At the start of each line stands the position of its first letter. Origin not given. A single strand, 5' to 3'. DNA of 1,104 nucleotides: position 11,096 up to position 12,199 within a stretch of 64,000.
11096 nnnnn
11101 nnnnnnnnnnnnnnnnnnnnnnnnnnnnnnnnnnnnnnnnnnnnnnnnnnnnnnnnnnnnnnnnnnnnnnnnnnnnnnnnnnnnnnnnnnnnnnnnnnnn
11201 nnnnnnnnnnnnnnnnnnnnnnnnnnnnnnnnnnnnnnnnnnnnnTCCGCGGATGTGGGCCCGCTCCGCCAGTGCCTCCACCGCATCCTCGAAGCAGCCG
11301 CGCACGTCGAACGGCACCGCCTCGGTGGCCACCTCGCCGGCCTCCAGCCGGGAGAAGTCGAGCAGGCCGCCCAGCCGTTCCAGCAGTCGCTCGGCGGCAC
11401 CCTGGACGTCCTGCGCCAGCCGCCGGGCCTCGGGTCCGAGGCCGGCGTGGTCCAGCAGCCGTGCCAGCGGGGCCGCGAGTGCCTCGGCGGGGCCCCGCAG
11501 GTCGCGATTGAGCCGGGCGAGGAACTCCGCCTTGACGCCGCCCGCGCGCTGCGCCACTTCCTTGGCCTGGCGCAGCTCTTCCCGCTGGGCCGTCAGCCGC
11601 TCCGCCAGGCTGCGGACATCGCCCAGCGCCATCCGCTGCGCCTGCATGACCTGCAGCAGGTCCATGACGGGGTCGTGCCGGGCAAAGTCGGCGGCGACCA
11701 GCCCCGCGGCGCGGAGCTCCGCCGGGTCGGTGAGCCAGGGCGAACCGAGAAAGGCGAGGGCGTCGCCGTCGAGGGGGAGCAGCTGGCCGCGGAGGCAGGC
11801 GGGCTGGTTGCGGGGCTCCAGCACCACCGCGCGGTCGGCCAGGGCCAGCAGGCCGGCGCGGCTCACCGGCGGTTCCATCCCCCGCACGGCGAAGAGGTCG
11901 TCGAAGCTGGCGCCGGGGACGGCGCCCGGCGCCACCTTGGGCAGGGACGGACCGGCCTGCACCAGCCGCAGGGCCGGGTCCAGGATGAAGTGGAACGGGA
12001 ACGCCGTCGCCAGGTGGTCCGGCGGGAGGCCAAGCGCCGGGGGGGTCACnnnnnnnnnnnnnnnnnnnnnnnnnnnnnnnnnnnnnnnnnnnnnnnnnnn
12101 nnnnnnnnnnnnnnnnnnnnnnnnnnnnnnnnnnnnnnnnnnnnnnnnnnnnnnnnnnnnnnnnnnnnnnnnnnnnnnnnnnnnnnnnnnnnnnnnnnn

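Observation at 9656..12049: HNOBA-like sensor fused to a kinase core that lacks the phospho-accepting histidine, with no H-NOX partner nearby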

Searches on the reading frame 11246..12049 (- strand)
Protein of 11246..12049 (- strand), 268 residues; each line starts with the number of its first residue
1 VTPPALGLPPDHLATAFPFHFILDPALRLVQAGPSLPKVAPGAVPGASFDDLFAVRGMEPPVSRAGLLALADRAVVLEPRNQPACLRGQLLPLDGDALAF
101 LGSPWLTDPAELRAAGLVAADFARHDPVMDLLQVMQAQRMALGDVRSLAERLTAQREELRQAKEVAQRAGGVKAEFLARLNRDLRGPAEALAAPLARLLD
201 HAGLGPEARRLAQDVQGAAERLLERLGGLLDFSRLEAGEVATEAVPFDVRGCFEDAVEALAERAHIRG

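Call 12: find_homologous_proteins(query=window:11246-12049:-, max_evalue=0.001)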
Query seq(268 aa) (268 aa): 1 proteins with E <= 0.001 among 8000 candidates.
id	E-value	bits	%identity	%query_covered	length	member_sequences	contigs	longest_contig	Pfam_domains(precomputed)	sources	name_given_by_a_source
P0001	1.0e-21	96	37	59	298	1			PF07701.21,PF13185.13,PF01590.33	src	-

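Call 23: search_protein_representatives(protein=window:11246-12049:-)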
Query: 268 residues. Proteins with E-value up to 0.001 (for the whole library): 121165; up to 1e-10: 6098; up to 1e-30: 225. The best 150 are listed.
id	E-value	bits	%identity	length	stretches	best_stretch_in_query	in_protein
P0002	2.5e-163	558.4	100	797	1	1-268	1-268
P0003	8.8e-63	228.9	49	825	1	2-268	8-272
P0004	5.1e-50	187.1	43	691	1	7-268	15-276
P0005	2.7e-48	181.4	44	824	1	5-264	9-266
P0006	9.1e-48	179.7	46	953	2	5-180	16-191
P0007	1.9e-47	178.7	41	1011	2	4-163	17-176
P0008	4.4e-47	177.5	40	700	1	5-265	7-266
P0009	2.3e-46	175.2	40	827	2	4-168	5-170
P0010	2.4e-46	175.1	46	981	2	2-163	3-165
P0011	2.7e-46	174.9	40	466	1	3-261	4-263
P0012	6.1e-46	173.8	40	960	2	3-168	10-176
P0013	6.3e-46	173.7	40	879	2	7-165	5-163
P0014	8.5e-46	173.3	38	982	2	5-176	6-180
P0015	1.5e-45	172.5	42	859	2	5-169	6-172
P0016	2.6e-45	171.7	40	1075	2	6-183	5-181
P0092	1.5e-36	142.9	36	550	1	2-265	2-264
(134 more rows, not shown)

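Call 25: list_cluster_members(proteins=[P0002, P0003])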
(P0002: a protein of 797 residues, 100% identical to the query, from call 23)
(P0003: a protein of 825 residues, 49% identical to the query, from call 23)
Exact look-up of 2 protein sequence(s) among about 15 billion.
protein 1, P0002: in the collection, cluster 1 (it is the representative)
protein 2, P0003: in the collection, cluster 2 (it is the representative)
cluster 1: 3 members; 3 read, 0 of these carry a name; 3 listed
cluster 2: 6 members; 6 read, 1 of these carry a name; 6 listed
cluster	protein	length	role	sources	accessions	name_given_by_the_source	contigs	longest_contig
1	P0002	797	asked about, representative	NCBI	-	-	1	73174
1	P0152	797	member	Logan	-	-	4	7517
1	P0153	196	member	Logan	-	-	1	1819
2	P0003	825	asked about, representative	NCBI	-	-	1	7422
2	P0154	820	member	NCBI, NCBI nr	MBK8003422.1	MAG: response regulator [Gemmatimonadetes bacterium] | response regulator [Gemmatimonadota bacterium]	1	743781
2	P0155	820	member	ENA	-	-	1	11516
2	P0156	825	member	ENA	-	-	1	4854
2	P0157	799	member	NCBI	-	-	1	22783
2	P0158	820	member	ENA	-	-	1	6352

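Call 26: find_encoding_contigs(protein=P0002, flank=10000, max_places=6)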
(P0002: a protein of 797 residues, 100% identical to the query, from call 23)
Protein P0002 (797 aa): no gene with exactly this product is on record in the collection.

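Call 28: find_encoding_contigs(protein=P0154, flank=10000, max_places=4)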
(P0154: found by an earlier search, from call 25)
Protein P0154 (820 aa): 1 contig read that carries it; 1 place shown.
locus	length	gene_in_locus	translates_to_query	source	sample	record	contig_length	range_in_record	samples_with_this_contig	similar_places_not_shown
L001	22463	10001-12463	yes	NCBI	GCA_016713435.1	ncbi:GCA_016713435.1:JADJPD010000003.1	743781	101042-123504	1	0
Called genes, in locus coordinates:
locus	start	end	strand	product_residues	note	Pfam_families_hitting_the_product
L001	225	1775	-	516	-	PF01590:GAF, PF13185:GAF_2, PF00158:Sigma54_activat, PF14532:Sigma54_activ_2, PF00004:AAA (faint), PF07728:AAA_5, PF25601:AAA_lid_14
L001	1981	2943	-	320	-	PF00892:EamA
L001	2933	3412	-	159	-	PF13404:HTH_AsnC-type, PF13412:HTH_24, PF01037:AsnC_trans_reg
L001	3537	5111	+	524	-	PF00072:Response_reg, PF00990:GGDEF, PF00072:Response_reg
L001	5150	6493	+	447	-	PF13520:AA_permease_2, PF00324:AA_permease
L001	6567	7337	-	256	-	PF13349:DUF4097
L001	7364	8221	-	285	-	PF13349:DUF4097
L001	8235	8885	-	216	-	PF13490:zf-HC2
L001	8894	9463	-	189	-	PF07638:Sigma70_ECF (faint), PF04542:Sigma70_r2, PF08281:Sigma70_r4_2, PF04545:Sigma70_r4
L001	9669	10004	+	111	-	PF07700:HNOB (faint)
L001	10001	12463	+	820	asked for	PF07701:HNOBA, PF00512:HisKA, PF02518:HATPase_c, PF00072:Response_reg, PF01627:Hpt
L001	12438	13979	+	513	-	PF00989:PAS, PF08448:PAS_4, PF08447:PAS_3, PF08447:PAS_3, PF00989:PAS, PF08448:PAS_4, PF13188:PAS_8, PF13426:PAS_9, +4 more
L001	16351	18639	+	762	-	PF00989:PAS, PF08448:PAS_4, PF13426:PAS_9 (weak), PF08447:PAS_3, PF00512:HisKA, PF02518:HATPase_c, PF00072:Response_reg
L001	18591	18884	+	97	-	PF01627:Hpt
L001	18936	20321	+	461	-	PF00069:Pkinase, PF07714:PK_Tyr_Ser-Thr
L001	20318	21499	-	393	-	-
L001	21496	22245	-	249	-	-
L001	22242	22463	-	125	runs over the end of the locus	-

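Call 29: find_encoding_contigs(protein=P0152, flank=10000, max_places=4)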
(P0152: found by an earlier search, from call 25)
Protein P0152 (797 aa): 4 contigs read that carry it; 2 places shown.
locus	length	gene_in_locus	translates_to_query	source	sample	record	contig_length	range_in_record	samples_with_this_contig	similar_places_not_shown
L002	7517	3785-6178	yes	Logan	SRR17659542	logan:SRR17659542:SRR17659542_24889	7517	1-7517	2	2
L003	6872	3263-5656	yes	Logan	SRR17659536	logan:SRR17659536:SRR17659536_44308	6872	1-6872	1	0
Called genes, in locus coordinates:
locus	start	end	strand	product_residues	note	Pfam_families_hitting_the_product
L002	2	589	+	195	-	?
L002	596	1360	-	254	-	PF13349:DUF4097 (weak)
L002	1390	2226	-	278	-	PF01203:T2SSN (faint), PF13349:DUF4097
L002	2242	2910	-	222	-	PF13490:zf-HC2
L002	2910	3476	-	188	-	PF07638:Sigma70_ECF (faint), PF04542:Sigma70_r2, PF04545:Sigma70_r4, PF08281:Sigma70_r4_2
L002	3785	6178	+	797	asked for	PF07701:HNOBA (weak), PF02518:HATPase_c, PF00072:Response_reg, PF01627:Hpt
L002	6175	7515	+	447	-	?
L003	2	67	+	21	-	?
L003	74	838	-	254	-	PF13349:DUF4097 (weak)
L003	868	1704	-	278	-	PF01203:T2SSN (faint), PF13349:DUF4097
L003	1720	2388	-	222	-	PF13490:zf-HC2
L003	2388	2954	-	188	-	PF07638:Sigma70_ECF (faint), PF04542:Sigma70_r2, PF04545:Sigma70_r4, PF08281:Sigma70_r4_2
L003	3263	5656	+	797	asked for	PF07701:HNOBA (weak), PF02518:HATPase_c, PF00072:Response_reg, PF01627:Hpt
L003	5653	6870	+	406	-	?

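Call 46: find_homologous_proteins(query=P0002, max_evalue=1e-50)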
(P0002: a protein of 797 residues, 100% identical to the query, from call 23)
Query P0002 (797 aa): 361 proteins with E <= 1e-50 among 8000 candidates; the best 120 are listed.
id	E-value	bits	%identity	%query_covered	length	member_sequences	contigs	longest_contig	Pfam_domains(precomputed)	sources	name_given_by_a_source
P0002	0.0e+0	1687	100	100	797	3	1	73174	PF07701.21,PF02518.32,PF00072.31,PF01627.29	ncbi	-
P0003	1.4e-206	707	52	96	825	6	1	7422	PF07701.21,PF02518.32,PF00512.32,PF00072.31,PF01627.29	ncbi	-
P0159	1.9e-119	419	33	78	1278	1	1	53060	PF13426.14,PF13188.14,PF07701.21,PF13185.13,PF00512.32,PF00072.31,PF01627.29,PF08447.19,PF01590.33,PF08448.17,PF02518.32,PF00989.32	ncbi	-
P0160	5.2e-116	407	37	66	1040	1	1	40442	PF13426.14,PF13188.14,PF07701.21,PF13185.13,PF24820.2,PF24896.2,PF13492.13,PF00512.32,PF00072.31,PF01590.33,PF08448.17,PF02518.32,PF00989.32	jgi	jgi:PAS domain S-box-containing protein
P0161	2.2e-115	405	35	94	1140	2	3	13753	PF07701.21,PF03070.22,PF02518.32,PF00512.32,PF14518.12,PF00072.31,PF01627.29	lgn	-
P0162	2.2e-107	379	40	31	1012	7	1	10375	PF08447.19,PF13426.14,PF07701.21,PF13185.13,PF01590.33,PF08448.17,PF02518.32,PF00512.32,PF00989.32,PF00072.31,PF01627.29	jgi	-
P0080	4.3e-107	378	34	77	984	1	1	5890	PF08447.19,PF13426.14,PF13188.14,PF07701.21,PF08448.17,PF02518.32,PF00512.32,PF00989.32,PF00072.31,PF01627.29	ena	-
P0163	7.0e-107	377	35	42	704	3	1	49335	PF13426.14,PF13188.14,PF07701.21,PF24820.2,PF08448.17,PF02518.32,PF00512.32,PF00989.32,PF00072.31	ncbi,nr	ncbi:MAG: ATP-binding protein [Proteobacteria bacterium]|nr:ATP-binding protein [Pseudomonadota bact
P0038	1.5e-105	373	33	46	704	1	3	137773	PF13426.14,PF13188.14,PF07701.21,PF24820.2,PF08448.17,PF02518.32,PF00512.32,PF00989.32,PF00072.31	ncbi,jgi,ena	ncbi:MAG: ATP-binding protein [Candidatus Methylumidiphilus sp.]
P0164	1.1e-104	370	39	77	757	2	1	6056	PF02518.32,PF00512.32,PF00072.31,PF01627.29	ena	-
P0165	1.2e-104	370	41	75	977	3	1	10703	PF02743.25,PF02518.32,PF24896.2,PF00512.32,PF00072.31,PF01627.29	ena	-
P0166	1.9e-104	369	40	75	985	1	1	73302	PF02743.25,PF02518.32,PF00512.32,PF00072.31,PF01627.29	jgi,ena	-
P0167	2.7e-103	365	36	78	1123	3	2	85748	PF13426.14,PF13188.14,PF02743.25,PF08448.17,PF02518.32,PF00512.32,PF00989.32,PF00072.31,PF01627.29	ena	-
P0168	5.1e-103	364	39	78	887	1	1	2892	PF08447.19,PF13426.14,PF08448.17,PF02518.32,PF00512.32,PF00989.32,PF00072.31,PF01627.29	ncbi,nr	ncbi:MAG: response regulator, partial [Actinomycetota bacterium]|nr:response regulator [Actinomyceto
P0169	2.3e-102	362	38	75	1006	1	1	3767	PF13426.14,PF05227.20,PF08448.17,PF02518.32,PF00512.32,PF00989.32,PF00072.31,PF01627.29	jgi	jgi:two-component system sensor histidine kinase/response regulator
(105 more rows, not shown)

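Call 54: find_encoding_contigs(protein=P0092, flank=6000, max_places=5)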
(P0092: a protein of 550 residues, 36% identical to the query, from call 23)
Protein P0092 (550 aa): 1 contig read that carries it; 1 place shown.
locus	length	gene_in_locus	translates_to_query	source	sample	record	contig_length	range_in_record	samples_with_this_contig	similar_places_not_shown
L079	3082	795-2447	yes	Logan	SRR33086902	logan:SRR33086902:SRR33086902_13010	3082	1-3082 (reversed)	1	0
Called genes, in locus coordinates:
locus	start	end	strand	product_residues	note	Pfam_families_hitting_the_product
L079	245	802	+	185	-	PF07700:HNOB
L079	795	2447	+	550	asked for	PF07701:HNOBA, PF00512:HisKA, PF02518:HATPase_c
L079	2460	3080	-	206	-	?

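Call 57: find_encoding_contigs(protein=P0155, flank=5000, max_places=4)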
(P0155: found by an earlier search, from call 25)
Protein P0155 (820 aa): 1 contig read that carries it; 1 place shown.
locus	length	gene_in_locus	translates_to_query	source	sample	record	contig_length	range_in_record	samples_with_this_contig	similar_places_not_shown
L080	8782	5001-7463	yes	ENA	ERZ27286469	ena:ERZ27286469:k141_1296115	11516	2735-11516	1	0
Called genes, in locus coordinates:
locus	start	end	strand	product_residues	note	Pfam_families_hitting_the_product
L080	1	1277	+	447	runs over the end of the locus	PF13520:AA_permease_2, PF00324:AA_permease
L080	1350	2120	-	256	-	PF13349:DUF4097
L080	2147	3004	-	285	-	PF13349:DUF4097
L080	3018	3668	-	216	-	PF13490:zf-HC2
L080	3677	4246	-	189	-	PF07638:Sigma70_ECF (faint), PF04542:Sigma70_r2, PF08281:Sigma70_r4_2, PF04545:Sigma70_r4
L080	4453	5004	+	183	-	PF07700:HNOB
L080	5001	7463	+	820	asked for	PF07701:HNOBA, PF00512:HisKA, PF02518:HATPase_c, PF00072:Response_reg, PF01627:Hpt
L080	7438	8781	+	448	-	?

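Call 58: find_encoding_contigs(protein=P0003, flank=5000, max_places=4)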
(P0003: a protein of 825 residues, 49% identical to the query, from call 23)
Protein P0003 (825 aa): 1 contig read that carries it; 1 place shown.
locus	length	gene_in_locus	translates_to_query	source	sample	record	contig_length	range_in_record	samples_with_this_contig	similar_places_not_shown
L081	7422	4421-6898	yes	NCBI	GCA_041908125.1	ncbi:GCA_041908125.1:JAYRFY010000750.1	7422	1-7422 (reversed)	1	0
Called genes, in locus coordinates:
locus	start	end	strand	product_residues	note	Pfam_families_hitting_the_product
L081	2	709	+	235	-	?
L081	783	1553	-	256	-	PF13349:DUF4097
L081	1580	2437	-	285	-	PF13349:DUF4097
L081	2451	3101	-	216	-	PF13490:zf-HC2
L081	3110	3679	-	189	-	PF07638:Sigma70_ECF (faint), PF04542:Sigma70_r2, PF08281:Sigma70_r4_2, PF04545:Sigma70_r4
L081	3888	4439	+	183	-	PF07700:HNOB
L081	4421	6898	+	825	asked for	PF07701:HNOBA, PF00512:HisKA, PF02518:HATPase_c, PF00072:Response_reg, PF01627:Hpt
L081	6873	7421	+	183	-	?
